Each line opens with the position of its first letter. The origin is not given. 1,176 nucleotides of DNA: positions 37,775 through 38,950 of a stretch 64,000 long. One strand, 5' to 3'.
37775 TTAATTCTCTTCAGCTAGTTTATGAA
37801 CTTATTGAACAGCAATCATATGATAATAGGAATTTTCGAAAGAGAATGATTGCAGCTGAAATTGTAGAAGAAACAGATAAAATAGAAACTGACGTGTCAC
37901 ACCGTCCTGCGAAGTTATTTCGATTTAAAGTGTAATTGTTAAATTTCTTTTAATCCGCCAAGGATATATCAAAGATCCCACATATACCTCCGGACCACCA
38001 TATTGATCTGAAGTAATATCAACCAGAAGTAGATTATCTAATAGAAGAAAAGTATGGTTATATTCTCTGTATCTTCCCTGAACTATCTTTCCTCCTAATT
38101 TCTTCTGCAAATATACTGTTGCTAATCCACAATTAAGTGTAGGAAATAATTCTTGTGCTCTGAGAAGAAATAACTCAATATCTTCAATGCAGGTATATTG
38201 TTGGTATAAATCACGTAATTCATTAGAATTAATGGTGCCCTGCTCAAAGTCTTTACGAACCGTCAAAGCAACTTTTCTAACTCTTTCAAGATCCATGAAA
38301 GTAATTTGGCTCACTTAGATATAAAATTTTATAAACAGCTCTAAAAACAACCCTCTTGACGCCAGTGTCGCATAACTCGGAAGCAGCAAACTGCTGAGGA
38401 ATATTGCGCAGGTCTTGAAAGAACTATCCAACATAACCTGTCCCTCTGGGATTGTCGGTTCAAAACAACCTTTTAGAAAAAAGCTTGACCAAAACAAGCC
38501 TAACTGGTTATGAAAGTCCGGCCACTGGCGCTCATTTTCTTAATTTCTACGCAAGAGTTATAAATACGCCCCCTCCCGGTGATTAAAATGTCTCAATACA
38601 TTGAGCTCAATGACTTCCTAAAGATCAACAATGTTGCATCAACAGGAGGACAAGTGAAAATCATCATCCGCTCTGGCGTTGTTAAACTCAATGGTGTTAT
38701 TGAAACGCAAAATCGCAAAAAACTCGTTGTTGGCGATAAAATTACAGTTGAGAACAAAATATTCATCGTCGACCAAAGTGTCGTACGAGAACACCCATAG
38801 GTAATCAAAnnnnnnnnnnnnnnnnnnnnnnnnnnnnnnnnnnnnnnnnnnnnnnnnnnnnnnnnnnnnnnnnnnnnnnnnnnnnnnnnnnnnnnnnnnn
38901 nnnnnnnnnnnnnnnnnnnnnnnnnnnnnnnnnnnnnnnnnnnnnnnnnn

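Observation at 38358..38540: Candidate ~180-nt structured ncRNA with promoter, terminal helix and oligo-T terminator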

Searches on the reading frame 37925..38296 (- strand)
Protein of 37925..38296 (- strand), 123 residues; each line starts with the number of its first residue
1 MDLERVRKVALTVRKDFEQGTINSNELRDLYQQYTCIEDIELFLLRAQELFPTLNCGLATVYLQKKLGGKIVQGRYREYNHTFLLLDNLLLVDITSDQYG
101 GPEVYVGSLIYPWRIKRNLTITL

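Call 12: find_homologous_proteins(query=window:37925-38296:-)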
Query window:37925-38296:- (123 aa): 36 proteins with E <= 0.001 among 43 candidates.
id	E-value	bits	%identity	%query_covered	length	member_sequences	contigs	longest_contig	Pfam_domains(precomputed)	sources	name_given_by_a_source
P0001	1.3e-75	269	100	100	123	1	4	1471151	-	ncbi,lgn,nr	ncbi:hypothetical protein HYV86_07715 [Candidatus Woesearchaeota archaeon]|nr:hypothetical protein [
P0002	7.4e-36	141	57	94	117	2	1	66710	-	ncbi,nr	ncbi:hypothetical protein J4210_05720 [Candidatus Woesearchaeota archaeon]|nr:hypothetical protein [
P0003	9.0e-35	137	58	92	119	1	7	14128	-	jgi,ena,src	-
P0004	1.0e-34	137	58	91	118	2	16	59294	-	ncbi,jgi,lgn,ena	-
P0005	1.8e-34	136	56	92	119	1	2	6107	-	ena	-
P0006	1.1e-33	134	57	89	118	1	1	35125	-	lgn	-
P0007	6.2e-33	131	55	92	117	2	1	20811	-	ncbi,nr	ncbi:hypothetical protein HY495_00160 [Candidatus Woesearchaeota archaeon]|nr:hypothetical protein [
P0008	7.1e-33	131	53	93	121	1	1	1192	-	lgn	-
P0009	2.2e-32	130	55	94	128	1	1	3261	-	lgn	-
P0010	5.6e-32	128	52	93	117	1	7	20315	-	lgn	-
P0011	7.6e-32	128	53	91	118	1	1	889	-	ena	-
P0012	9.2e-32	128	54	92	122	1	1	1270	PF24585.2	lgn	-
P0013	1.5e-31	127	52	94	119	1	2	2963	PF24585.2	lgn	-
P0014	2.7e-31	126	56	88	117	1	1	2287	PF24585.2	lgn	-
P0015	5.2e-31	125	52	96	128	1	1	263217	-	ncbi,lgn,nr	ncbi:MAG: hypothetical protein Q8Q31_05460 [Nanoarchaeota archaeon]|nr:hypothetical protein [Nanoarc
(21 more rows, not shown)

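Call 13: search_protein_families(library=pfam, proteins=[window:37925-38296:-], max_evalue=0.01)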
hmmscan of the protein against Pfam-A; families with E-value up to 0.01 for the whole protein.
window:37925-38296:- (123 aa): 1 family
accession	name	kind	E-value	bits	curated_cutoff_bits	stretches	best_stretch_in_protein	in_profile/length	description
PF24585.1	YunG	-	0.00023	21.7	27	1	54-105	33-85/116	YunG protein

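Call 14: find_encoding_contigs(protein=P0002, flank=4000, max_places=2)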
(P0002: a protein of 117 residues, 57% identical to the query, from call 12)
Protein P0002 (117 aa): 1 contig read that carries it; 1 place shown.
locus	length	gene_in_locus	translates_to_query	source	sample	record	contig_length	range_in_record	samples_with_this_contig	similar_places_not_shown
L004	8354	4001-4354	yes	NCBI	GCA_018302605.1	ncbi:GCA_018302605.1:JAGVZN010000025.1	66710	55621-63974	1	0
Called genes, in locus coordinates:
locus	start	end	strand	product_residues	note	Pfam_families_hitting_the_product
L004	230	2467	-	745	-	-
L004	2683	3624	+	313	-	-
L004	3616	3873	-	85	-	-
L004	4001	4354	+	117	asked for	-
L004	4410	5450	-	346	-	PF00614:PLDc (faint), PF13091:PLDc_2, PF07894:SACK1 (faint), PF13091:PLDc_2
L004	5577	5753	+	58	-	-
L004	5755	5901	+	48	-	-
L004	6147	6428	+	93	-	-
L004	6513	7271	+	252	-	PF03372:Exo_endo_phos, PF14529:Exo_endo_phos_2 (faint)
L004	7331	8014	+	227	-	-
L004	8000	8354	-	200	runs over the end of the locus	PF04467:DUF483 (weak)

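Call 15: find_encoding_contigs(protein=P0004, flank=4000, max_places=3)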
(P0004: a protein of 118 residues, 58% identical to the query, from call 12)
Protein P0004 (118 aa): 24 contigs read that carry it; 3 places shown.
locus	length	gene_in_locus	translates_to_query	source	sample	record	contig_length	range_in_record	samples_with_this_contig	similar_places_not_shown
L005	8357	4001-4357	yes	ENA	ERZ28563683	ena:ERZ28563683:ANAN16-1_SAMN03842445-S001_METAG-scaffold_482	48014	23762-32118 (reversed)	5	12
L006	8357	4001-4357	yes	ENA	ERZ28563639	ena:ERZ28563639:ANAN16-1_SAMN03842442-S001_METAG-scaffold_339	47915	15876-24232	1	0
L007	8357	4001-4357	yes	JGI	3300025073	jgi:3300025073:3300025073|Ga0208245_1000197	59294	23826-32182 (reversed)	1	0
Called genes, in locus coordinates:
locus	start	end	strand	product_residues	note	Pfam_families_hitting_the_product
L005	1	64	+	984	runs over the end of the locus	PF00580:UvrD-helicase, PF01443:Viral_helicase1 (faint), PF13245:AAA_19, PF13361:UvrD_C, PF13538:UvrD_C_2 (faint), PF10926:DUF2800, PF12705:PDDEXK_1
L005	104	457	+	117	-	-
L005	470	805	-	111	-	-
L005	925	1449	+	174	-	PF04252:SFM1-like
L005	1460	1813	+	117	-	PF01050:MannoseP_isomer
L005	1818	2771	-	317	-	PF01699:Na_Ca_ex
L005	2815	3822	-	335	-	-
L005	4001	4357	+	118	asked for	-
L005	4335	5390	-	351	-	PF04041:Glyco_hydro_130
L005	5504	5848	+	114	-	-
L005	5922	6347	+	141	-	PF01814:Hemerythrin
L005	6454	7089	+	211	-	PF09997:DUF2238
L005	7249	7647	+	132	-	-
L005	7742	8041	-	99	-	PF11835:RRM_8 (faint), PF16367:RRM_7 (weak), PF16842:RRM_occluded (weak), PF22976:RRM_10 (weak), PF00076:RRM_1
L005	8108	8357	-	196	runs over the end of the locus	PF00160:Pro_isomerase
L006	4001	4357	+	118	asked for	-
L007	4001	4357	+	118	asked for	-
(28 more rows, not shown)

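Call 16: find_encoding_contigs(protein=P0006, flank=4000, max_places=2)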
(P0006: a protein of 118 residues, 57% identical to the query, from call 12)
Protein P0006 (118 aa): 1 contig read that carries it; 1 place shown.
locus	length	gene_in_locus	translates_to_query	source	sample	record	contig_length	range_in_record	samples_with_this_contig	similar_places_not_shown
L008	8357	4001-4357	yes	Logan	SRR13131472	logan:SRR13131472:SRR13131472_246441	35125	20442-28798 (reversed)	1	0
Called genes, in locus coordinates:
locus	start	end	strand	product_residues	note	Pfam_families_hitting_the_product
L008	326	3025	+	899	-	PF13086:AAA_11 (faint), PF13245:AAA_19, PF13604:AAA_30, PF01443:Viral_helicase1, PF09848:SLFN-g3_helicase (weak), PF13538:UvrD_C_2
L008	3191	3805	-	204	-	-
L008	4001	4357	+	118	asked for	-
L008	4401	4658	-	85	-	-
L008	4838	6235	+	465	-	PF00303:Thymidylat_synt, PF14251:PterinBD-DUF4346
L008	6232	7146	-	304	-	PF19420:DDAH_eukar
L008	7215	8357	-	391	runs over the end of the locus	PF21473:OB_Ssb-like (weak), PF01336:tRNA_anti-codon, PF08646:Rep_fac-A_C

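Call 17: find_encoding_contigs(protein=P0007, flank=4000, max_places=2)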
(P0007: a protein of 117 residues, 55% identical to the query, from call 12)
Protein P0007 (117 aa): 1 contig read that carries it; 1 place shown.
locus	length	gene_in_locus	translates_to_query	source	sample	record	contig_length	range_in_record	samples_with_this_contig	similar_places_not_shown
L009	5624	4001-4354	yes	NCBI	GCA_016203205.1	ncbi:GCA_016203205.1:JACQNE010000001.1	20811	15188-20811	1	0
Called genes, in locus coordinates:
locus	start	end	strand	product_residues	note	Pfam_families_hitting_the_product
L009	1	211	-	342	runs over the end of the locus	PF00237:Ribosomal_L22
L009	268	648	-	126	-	PF00203:Ribosomal_S19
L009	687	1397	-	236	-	PF03947:Ribosomal_L2_C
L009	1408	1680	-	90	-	PF00276:Ribosomal_L23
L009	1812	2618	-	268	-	PF00573:Ribosomal_L4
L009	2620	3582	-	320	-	PF00297:Ribosomal_L3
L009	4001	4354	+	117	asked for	-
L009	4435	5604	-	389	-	PF13784:Fic_N, PF02661:Fic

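Call 18: find_encoding_contigs(protein=P0015, flank=4000, max_places=2)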
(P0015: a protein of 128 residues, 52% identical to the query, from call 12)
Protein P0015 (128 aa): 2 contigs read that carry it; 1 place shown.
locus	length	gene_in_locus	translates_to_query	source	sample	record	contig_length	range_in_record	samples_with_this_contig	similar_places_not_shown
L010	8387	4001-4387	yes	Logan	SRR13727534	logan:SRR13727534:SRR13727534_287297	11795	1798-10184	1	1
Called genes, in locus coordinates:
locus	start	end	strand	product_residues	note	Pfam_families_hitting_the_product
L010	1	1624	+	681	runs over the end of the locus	PF01073:3Beta_HSD, PF01370:Epimerase, PF02719:Polysacc_synt_2, PF04321:RmlD_sub_bind, PF13460:NAD_binding_10, PF16363:GDP_Man_Dehyd, PF07993:NAD_binding_4, PF13439:Glyco_transf_4, +3 more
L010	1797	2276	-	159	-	-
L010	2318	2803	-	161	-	PF01625:PMSR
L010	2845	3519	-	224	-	-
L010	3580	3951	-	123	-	PF04266:ASCH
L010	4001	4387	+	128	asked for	-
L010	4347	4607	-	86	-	-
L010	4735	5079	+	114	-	-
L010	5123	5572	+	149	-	PF03412:Peptidase_C39, PF09778:Guanylate_cyc_2 (faint), PF11814:DUF3335 (faint), PF13529:Peptidase_C39_2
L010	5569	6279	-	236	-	PF00557:Peptidase_M24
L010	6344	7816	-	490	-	PF00709:Adenylsucc_synt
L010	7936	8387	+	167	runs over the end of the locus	-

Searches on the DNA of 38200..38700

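Call 4: search_rna_families(source=window, start=38200, end=38700, threshold=evalue, max_evalue=10, show_alignments=3)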
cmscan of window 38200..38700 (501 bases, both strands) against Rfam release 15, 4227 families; matches with E-value up to 10: 4.
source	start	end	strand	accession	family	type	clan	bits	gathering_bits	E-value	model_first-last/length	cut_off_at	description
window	38606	38671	-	RF01150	sR11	Gene; snRNA; snoRNA; CD-box;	-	13.4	39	6.2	1-57/57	no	Small nucleolar RNA sR11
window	38359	38480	-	RF02132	HOXB13-AS1_1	Gene; lncRNA;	-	11.3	60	5.6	1-136/136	no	HOXB13 antisense RNA 1 conserved region 1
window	38657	38671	-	RF01126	sR41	Gene; snRNA; snoRNA; CD-box;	-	10.8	54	5.3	1-53/53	no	Small nucleolar RNA sR41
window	38253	38369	+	RF02039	SPRY4-IT1_2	Gene; lncRNA;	-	10.4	40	8.2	1-120/120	no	SPRY4-IT1 conserved region 2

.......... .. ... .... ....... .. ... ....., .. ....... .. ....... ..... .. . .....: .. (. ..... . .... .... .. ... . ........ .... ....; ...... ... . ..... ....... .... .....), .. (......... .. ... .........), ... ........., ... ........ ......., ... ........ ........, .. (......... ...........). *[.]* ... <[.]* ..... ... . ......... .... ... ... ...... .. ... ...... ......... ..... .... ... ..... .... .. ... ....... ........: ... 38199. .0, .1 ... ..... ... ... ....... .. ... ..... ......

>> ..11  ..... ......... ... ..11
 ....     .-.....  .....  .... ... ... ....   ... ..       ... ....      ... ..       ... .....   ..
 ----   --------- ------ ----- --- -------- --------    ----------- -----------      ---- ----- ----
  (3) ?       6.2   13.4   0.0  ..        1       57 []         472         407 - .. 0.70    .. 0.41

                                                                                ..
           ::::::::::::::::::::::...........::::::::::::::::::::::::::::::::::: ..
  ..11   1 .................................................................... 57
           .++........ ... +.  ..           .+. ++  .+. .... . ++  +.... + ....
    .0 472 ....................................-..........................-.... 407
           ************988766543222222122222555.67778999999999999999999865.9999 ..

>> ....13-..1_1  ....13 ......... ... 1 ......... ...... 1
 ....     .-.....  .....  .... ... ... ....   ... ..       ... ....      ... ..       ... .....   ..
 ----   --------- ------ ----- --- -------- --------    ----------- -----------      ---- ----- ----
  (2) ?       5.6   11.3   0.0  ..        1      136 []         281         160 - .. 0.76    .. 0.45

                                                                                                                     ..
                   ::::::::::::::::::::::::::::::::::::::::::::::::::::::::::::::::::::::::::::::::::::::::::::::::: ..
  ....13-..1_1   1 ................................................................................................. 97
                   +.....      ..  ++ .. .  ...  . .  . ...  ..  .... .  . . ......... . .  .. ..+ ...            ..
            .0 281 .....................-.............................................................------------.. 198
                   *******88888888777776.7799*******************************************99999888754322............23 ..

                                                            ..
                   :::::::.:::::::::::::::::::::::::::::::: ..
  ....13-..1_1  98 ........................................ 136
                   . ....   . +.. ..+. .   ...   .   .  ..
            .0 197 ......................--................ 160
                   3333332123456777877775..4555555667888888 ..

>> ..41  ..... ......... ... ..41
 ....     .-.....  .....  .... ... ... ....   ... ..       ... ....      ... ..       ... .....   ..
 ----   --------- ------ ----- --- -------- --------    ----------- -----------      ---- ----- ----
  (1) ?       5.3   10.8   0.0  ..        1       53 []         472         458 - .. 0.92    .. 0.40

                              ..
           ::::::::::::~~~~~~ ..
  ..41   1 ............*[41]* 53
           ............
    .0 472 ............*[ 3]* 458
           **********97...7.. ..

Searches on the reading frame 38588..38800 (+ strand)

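Call 13: search_protein_families(library=pfam, proteins=[window:38588-38800:+], max_evalue=0.01)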
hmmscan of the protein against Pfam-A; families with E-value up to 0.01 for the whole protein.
window:38588-38800:+ (70 aa): 1 family
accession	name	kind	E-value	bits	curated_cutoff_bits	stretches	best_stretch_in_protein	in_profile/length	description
PF13275.11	S4_2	-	4.6e-18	65.3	24.6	1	2-61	5-64/65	S4 domain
